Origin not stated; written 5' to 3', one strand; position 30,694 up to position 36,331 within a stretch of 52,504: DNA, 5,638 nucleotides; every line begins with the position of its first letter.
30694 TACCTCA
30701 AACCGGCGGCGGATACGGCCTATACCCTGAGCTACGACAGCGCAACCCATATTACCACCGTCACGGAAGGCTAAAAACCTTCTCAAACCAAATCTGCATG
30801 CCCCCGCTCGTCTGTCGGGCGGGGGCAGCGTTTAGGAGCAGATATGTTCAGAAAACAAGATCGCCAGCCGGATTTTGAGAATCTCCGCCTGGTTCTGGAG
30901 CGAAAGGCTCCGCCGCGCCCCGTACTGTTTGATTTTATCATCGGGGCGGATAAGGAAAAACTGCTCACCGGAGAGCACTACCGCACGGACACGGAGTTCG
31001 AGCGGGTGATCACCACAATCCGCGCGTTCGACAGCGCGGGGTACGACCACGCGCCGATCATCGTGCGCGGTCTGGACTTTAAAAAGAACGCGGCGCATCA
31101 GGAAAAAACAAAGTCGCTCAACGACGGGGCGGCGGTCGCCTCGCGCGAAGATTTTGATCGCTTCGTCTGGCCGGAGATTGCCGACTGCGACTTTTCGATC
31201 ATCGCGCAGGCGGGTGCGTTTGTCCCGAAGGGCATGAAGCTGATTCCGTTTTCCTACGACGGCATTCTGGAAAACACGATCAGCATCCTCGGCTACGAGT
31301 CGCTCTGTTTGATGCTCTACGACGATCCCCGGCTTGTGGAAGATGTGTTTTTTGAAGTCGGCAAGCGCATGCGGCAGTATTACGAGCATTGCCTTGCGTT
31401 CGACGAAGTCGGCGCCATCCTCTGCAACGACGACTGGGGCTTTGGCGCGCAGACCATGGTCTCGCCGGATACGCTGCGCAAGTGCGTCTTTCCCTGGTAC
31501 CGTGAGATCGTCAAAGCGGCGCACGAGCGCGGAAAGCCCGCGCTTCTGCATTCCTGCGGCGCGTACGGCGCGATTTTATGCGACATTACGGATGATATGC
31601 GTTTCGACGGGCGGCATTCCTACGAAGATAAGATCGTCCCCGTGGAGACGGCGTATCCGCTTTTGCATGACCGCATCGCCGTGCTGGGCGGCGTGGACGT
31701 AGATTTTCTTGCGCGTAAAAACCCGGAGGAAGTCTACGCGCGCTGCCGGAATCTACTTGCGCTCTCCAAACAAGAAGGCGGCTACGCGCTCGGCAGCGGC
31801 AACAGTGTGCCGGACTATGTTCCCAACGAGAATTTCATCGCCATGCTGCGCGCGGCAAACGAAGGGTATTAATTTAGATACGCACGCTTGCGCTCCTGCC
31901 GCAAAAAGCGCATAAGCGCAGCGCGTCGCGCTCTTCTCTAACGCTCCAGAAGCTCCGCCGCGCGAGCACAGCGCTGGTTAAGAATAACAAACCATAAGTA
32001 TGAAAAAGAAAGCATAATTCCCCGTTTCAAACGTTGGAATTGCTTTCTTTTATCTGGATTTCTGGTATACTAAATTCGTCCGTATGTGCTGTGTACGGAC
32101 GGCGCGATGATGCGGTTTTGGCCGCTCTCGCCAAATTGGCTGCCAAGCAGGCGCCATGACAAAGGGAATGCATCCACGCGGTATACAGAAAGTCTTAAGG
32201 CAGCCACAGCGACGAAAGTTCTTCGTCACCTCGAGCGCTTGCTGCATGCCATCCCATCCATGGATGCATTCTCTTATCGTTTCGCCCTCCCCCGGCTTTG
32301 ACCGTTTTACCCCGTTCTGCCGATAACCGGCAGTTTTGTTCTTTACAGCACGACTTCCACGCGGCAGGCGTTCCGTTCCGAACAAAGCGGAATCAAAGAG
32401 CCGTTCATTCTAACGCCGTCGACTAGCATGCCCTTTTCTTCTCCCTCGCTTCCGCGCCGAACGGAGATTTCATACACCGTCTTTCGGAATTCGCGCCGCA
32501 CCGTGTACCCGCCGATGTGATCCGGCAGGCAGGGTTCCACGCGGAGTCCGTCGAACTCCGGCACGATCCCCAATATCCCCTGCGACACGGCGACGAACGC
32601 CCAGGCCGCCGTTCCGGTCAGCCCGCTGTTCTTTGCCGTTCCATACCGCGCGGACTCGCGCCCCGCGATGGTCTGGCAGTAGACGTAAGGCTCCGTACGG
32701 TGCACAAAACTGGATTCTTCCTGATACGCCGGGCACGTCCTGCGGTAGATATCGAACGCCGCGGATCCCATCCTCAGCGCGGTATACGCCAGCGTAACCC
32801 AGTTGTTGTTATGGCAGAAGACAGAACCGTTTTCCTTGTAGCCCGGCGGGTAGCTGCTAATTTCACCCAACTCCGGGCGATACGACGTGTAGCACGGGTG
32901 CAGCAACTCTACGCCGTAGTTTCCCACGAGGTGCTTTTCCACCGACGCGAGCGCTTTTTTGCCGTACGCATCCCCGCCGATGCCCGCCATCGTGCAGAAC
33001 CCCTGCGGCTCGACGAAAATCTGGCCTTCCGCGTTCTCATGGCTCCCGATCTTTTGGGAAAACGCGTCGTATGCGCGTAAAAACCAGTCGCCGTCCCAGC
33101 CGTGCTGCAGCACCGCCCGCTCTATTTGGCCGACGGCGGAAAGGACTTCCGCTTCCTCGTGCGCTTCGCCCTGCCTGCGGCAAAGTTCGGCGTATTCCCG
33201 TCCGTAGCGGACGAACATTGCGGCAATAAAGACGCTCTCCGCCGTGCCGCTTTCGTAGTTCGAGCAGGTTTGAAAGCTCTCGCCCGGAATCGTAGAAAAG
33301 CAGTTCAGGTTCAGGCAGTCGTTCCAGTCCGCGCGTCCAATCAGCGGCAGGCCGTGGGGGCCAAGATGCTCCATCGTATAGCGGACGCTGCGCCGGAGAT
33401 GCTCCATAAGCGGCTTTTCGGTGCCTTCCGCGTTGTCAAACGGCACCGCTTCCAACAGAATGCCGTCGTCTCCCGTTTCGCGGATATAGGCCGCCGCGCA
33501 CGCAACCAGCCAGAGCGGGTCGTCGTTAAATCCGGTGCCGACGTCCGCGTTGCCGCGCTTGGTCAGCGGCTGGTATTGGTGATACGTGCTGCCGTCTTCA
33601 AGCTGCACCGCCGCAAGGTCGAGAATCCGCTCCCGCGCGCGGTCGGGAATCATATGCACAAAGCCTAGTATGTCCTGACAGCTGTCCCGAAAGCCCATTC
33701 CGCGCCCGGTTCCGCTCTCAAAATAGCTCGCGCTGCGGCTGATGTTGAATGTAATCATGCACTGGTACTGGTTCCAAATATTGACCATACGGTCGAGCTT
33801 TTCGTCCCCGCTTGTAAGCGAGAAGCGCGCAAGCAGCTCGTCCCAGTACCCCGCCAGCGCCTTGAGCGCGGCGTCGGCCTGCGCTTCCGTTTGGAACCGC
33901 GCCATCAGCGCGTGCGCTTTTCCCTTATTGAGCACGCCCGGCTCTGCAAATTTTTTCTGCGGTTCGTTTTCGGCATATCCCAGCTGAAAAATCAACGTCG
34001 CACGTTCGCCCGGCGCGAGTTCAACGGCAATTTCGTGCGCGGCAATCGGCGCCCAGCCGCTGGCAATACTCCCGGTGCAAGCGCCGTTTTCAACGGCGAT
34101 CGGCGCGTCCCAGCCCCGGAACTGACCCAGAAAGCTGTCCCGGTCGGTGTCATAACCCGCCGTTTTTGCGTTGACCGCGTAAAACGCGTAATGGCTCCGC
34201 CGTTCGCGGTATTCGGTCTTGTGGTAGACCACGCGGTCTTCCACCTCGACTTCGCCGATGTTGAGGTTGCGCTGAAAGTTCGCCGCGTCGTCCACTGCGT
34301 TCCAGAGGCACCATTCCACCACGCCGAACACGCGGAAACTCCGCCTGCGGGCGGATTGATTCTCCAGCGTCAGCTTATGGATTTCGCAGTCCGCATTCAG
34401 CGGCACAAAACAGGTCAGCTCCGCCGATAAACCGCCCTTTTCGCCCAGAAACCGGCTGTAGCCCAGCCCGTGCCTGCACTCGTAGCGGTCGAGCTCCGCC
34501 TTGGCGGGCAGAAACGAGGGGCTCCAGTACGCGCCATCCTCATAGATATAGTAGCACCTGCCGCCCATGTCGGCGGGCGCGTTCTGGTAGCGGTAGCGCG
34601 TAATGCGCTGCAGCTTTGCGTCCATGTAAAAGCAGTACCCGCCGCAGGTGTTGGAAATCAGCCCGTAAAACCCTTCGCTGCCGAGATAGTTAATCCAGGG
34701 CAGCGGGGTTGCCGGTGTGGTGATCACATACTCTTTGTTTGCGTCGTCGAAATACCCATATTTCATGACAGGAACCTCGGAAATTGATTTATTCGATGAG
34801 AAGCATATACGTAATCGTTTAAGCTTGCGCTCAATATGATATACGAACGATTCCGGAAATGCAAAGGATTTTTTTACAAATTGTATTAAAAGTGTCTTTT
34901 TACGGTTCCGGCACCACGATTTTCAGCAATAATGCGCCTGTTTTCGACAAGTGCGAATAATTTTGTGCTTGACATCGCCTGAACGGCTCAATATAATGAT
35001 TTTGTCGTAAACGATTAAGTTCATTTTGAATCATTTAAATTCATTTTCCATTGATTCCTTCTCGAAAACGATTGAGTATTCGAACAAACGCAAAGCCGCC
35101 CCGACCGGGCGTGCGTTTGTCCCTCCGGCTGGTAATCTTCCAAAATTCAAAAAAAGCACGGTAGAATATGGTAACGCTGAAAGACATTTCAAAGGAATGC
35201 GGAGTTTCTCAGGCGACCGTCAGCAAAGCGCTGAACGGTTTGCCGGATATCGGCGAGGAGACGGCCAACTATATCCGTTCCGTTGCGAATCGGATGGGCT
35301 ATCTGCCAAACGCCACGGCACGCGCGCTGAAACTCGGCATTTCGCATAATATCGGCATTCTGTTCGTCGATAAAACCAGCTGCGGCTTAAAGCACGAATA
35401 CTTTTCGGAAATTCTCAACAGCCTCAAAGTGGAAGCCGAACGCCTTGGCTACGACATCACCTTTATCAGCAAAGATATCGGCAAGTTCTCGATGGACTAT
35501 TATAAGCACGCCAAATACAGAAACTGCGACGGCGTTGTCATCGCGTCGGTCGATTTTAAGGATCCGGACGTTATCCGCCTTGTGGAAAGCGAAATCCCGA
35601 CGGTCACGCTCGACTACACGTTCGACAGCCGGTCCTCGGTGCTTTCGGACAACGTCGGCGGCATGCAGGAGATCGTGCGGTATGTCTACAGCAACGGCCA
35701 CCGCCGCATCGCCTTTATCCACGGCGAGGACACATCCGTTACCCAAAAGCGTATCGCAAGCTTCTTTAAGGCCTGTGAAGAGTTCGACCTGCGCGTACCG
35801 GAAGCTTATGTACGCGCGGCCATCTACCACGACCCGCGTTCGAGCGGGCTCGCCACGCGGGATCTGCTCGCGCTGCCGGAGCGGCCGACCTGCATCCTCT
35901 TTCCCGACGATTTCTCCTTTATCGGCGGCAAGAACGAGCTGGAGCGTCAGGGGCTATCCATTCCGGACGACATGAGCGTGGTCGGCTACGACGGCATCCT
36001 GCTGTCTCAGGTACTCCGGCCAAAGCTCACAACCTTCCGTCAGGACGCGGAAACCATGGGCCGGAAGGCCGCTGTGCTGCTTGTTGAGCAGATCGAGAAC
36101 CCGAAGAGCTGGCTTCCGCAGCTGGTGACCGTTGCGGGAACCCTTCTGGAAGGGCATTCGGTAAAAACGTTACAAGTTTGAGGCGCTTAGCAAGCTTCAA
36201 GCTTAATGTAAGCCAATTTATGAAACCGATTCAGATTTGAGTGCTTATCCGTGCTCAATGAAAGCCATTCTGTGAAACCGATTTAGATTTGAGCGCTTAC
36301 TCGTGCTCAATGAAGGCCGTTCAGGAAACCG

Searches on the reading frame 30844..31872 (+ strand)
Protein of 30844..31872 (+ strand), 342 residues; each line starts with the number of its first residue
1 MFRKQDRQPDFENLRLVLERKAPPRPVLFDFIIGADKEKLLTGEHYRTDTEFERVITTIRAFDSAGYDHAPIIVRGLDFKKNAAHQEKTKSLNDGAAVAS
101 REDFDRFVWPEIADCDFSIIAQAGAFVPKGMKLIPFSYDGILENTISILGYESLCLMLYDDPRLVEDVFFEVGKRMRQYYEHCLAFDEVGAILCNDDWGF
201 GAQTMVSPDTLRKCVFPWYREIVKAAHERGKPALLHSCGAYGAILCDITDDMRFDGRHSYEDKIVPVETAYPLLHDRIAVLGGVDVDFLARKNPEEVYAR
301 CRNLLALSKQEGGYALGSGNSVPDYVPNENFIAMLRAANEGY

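Call 46: search_protein_families(library=pfam, proteins=[window:30844-31872:+], max_evalue=0.00001)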
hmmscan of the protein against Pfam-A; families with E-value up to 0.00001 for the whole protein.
window:30844-31872:+ (342 aa): 1 family
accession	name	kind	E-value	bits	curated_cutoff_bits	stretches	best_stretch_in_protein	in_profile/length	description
PF01208.23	URO-D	-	5.6e-17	62.2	23.9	1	150-340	161-345/346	Uroporphyrinogen decarboxylase (URO-D)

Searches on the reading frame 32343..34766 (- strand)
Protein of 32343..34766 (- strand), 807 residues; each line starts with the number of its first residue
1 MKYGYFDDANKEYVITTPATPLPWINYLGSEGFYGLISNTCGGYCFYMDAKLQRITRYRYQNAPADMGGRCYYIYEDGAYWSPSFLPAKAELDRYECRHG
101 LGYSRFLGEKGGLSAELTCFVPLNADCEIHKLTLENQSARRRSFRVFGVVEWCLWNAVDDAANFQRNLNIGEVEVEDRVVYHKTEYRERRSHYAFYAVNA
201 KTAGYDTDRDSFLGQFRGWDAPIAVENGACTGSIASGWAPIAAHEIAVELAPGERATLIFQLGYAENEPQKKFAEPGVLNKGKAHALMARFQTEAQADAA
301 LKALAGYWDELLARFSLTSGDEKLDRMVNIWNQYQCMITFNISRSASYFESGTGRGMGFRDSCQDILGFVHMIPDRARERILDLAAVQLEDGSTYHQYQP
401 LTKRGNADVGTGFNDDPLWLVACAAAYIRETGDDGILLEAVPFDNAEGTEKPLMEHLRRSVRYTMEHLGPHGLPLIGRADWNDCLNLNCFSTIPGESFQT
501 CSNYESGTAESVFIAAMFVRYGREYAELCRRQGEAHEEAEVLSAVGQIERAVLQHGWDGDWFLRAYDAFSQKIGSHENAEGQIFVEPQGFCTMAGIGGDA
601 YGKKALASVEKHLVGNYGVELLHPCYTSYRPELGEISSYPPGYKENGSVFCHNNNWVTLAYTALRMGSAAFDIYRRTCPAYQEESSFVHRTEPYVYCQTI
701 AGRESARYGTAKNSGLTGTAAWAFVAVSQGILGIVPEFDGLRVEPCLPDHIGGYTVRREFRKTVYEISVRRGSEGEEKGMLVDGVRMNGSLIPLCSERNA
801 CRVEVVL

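Call 7: search_protein_families(library=pfam, proteins=[window:32343-34766:-], max_evalue=0.001)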
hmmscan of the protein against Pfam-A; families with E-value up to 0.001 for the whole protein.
window:32343-34766:- (807 aa): 2 families
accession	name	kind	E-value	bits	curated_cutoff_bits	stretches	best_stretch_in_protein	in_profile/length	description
PF17167.11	Glyco_hydro_94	-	3.1e-152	507.6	27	1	307-733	1-420/420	Glycosyl hydrolase 94 superfamily, catalytic domain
PF06165.18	GH94_b-supersand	-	8.8e-81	271.5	23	1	21-263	1-251/251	Glycosyl hydrolase 94, supersandwich domain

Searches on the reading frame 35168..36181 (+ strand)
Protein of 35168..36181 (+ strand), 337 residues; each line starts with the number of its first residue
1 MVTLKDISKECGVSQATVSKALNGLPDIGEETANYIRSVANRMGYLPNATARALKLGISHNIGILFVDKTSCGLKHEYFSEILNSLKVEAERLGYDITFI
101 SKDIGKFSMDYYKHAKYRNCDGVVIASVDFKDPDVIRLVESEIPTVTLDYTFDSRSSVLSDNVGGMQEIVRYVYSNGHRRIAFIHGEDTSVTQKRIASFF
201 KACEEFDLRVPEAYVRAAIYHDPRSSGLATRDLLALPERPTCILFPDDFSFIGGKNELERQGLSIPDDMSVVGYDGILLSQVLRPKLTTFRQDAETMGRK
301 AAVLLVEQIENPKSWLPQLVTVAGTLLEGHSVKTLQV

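Call 7: search_protein_families(library=pfam, proteins=[window:35168-36181:+], max_evalue=0.001)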
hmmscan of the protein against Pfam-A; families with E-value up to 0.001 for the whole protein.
window:35168-36181:+ (337 aa): 3 families
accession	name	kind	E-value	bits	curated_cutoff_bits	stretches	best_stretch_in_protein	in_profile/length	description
PF13377.12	Peripla_BP_3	-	4.1e-26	92.5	26.5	1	170-332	1-167/167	Periplasmic binding protein-like domain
PF00532.27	Peripla_BP_1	-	1.9e-18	67.3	22.2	1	71-309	11-261/281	Periplasmic binding proteins and sugar binding domain of LacI family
PF00356.27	LacI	-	1.7e-10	40.9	27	1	3-48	1-46/46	Bacterial regulatory proteins, lacI family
